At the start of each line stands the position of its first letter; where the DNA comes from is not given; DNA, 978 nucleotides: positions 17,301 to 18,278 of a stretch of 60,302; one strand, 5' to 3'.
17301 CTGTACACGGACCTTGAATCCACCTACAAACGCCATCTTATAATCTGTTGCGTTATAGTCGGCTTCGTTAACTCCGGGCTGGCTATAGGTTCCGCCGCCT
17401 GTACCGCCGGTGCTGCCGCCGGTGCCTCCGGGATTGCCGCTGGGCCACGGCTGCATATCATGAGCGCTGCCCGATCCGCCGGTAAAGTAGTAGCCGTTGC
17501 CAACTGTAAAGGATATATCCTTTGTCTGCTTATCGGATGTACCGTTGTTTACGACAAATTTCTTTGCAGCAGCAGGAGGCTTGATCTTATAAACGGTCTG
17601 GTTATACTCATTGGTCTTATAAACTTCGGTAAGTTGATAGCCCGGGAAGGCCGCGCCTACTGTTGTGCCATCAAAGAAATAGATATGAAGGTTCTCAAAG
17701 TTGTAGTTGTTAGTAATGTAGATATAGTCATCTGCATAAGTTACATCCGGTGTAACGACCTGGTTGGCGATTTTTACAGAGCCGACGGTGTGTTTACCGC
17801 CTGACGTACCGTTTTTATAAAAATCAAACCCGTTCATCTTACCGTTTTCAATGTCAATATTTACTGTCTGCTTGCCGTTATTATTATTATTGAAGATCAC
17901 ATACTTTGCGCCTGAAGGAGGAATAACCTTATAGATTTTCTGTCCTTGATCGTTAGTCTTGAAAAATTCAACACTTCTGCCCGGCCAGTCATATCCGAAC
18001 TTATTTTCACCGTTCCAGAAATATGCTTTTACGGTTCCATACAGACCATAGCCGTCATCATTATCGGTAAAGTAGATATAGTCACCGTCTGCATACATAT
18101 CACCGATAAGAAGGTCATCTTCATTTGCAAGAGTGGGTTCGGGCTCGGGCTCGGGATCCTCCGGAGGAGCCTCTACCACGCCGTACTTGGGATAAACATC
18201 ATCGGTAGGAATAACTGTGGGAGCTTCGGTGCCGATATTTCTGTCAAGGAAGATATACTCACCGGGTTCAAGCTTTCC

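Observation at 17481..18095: Tandem CBM25/26-like starch-binding-type modules inside the pilus protein, matching the module of a nearby lipoprotein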

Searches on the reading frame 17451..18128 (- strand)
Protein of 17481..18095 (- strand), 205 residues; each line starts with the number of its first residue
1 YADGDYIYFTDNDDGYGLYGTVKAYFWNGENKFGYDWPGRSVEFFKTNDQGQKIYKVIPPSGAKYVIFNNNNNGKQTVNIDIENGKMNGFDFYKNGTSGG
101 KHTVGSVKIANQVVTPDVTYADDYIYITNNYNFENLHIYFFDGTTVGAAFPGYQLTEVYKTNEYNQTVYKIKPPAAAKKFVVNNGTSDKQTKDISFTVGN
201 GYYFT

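Call 3: search_protein_families(library=pfam, proteins=[window:17481-18095:-], max_evalue=1)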
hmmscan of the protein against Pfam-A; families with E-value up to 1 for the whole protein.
window:17481-18095:- (205 aa): 2 families
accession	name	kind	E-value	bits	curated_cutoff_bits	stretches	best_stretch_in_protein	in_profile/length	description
PF16738.10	CBM26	-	2.5e-12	47.2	28.1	2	19-80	9-68/70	Starch-binding module 26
PF17386.8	LBP_C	-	0.1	12.9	26.6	0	60-87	14-40/53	Lacto-N-biose phosphorylase C-terminal domain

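Call 19: search_solved_structures(query=window:17481-18095:-, max_evalue=1, show_alignments=4)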
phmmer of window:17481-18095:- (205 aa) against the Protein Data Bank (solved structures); distinct sequences matched with E-value up to 1: 4.
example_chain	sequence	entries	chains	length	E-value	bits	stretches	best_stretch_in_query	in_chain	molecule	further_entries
9qf9_A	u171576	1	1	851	2.7e-11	47.4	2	13-99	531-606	Ruminococcus bromii Amy16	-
9qf8_A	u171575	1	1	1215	1.2e-07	35.4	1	14-92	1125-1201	Ruminococcus bromii Amy10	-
6b15_A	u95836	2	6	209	0.00079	23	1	15-100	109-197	Amy13K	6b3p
3scy_A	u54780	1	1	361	0.0057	20.1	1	52-162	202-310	Hypothetical bacterial 6-phosphogluconolactonase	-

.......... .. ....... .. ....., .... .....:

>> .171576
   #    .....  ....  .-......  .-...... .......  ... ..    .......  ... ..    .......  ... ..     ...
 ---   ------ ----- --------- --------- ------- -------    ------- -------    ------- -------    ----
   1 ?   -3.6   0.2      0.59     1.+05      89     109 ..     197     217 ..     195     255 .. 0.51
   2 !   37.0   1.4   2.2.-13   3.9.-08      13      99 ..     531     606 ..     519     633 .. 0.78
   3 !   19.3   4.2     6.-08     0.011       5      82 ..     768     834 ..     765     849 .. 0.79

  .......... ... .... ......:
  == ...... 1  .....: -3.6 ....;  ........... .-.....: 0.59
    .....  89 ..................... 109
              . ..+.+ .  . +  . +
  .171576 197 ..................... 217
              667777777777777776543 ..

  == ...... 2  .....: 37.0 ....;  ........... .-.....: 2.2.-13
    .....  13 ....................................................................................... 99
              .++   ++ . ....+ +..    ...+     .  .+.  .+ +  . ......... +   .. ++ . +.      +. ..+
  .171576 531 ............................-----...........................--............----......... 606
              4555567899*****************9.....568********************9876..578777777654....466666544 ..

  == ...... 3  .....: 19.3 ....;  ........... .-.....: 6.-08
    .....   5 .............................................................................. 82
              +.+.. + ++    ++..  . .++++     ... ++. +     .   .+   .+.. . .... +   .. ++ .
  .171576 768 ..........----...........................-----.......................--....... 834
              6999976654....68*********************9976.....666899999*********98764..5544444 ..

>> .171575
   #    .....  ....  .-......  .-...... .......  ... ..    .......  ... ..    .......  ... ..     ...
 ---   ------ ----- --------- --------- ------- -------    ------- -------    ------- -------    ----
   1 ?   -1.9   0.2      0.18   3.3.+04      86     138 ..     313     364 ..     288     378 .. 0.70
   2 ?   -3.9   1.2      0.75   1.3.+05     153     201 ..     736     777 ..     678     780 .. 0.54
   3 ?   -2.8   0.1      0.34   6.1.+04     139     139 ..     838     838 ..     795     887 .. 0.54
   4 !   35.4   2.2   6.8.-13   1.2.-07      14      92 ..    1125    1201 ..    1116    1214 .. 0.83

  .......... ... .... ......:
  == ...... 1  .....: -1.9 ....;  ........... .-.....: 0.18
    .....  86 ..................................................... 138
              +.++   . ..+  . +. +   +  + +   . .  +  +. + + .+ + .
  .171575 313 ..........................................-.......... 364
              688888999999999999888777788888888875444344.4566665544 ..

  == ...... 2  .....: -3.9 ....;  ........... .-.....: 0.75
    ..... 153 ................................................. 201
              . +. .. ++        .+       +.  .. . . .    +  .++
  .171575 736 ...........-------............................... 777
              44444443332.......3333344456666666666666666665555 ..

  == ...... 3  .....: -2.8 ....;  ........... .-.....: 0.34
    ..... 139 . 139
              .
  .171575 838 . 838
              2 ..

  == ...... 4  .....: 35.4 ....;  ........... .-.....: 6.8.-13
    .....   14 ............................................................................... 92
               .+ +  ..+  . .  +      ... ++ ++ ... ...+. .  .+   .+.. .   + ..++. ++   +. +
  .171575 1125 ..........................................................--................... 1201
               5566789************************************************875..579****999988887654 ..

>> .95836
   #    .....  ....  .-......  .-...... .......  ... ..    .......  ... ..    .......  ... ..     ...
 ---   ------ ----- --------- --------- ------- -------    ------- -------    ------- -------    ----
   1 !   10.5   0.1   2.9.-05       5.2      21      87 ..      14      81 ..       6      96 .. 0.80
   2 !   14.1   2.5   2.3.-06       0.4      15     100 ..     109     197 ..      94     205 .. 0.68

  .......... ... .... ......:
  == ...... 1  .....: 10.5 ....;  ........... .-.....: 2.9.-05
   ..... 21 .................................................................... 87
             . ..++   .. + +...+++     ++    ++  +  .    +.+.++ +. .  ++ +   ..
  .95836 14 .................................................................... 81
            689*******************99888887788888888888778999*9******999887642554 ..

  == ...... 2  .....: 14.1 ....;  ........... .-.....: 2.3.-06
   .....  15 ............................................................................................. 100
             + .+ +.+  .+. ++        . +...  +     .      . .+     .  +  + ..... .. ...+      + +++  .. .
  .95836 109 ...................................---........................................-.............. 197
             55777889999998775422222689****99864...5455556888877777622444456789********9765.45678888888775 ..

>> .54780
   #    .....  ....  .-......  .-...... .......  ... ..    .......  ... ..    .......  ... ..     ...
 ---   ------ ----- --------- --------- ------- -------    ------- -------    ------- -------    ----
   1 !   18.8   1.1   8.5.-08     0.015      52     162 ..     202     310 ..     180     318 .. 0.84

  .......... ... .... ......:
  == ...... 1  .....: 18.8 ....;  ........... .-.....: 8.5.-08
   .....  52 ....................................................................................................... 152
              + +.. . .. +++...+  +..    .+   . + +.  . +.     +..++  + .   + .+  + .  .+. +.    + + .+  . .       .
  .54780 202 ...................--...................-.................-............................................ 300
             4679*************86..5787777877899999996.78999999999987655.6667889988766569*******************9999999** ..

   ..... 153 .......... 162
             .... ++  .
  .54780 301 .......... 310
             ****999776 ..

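Call 32: predict_structure(alignment_id=A2)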
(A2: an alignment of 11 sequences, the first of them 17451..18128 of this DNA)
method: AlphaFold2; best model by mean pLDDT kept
length: 226 residues; sequences in the alignment: 11
mean_pLDDT: 77.7   pTM: 0.54
mean pLDDT of the five models: 77.7, 77.2, 76.9, 76.5, 75.6
residues with pLDDT >= 90: 54; 70-90: 120; 50-70: 30; < 50: 22
segments of 3 or more residues with pLDDT < 50: 1-13, 122-129
pLDDT, mean of each block of 10 residues (from residue 1): 32 64 90 92 86 88 89 88 86 75 93 90 43 78 78 79 72 74 85 80 85 71 63
secondary structure, 60 per line:
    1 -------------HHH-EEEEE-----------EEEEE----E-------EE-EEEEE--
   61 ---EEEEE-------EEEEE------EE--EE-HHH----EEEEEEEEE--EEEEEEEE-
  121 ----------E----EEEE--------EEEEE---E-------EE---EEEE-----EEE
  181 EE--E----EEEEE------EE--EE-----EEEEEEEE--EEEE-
elements in order: E18-22 E34-38 E54-58 E64-68 E76-80 E101-109 E112-119 E136-139 E148-152 E169-172 E178-182 E190-194 E212-219 E222-225

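Call 36: fold_search(model_id=the predicted structure, library=pdb)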
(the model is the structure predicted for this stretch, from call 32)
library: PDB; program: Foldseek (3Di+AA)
matches with E <= 10: 1583; with E <= 0.001: 3
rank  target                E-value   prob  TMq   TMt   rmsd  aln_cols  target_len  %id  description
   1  6b15_A                8.6e-08  1.00  0.29  0.31  14.2       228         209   16  Crystal structure of CBMbc (family CBM26) from Eubacterium rectale Amy13K (released 2017-11-29)
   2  2j43_A                6.3e-06  1.00  0.27  0.27  15.5       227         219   14  Alpha-glucan recognition by family 41 carbohydrate-binding modules from streptococcal virulence factors (released 2006-12-11)
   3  2j44_A                2.3e-05  1.00  0.25  0.26  15.7       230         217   14  Alpha-glucan binding by a streptococcal virulence factor (released 2006-12-11)
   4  2lab_MODEL_1_A        2.6e-03  1.00  0.28  0.50   4.5        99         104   16  Solution Strucuture of the CBM25-2 of beta/alpha-amylase from Paenibacillus polymyxa (released 2012-04-04)
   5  2laa_MODEL_1_A        7.1e-03  1.00  0.29  0.54   4.2       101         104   19  Solution Strucuture of the CBM25-1 of beta/alpha-amylase from Paenibacillus polymyxa (released 2012-04-04)
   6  8ady_H                1.0e-02  0.23  0.18  0.18  15.6       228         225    9  Cryo-EM structure of full-length human immunoglobulin M - F(ab')2 conformation 1 (released 2022-10-26)
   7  8ef0_L                1.7e-02  0.20  0.17  0.18  16.2       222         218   11  Crystal structure of a NHP anti-ZIKV neutralizing antibody rhMZ104-D (released 2023-08-30)
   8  2j71                  1.8e-02  0.99  0.25  0.48   4.2        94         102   17  alpha-glucan recognition by a family 41 carbohydrate-binding module from Thermotoga maritima pullulanase PulA (released 2006-10-17)
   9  7so7_L                2.2e-02  0.13  0.16  0.16  16.4       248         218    9  Novel structural insights for a pair of monoclonal antibodies recognizing non-overlapping epitopes of the glucosyltran (released 2022-05-11)
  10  5tru_H                2.2e-02  0.12  0.14  0.15  22.9       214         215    8  Structure of the first-in-class checkpoint inhibitor Ipilimumab bound to human CTLA-4 (released 2017-05-10)
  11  6j35_B                2.3e-02  0.57  0.28  0.08  16.6       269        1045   13  Crystal structure of ligand-free of PulA-G680L mutant from Klebsiella pneumoniae (released 2019-09-18)
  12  8jio_C                2.3e-02  0.14  0.17  0.17  17.4       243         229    8  XBB spike protein (S) in complex with monoclonal antibody 6I18 (released 2024-05-29)
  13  2c3v_B                2.6e-02  0.99  0.27  0.54   5.5        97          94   18  Structure of iodinated CBM25 from Bacillus halodurans amylase (released 2005-10-17)
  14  9ws0_A                2.7e-02  0.13  0.17  0.17  16.0       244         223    6  Crystal structure of cZ22-Fab in complex with left-handed d(CG)6 DNA (released 2026-02-18)
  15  5icy_B                2.9e-02  0.11  0.16  0.16  17.7       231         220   10  Cetuximab Fab in complex with linear meditope (released 2016-06-15)
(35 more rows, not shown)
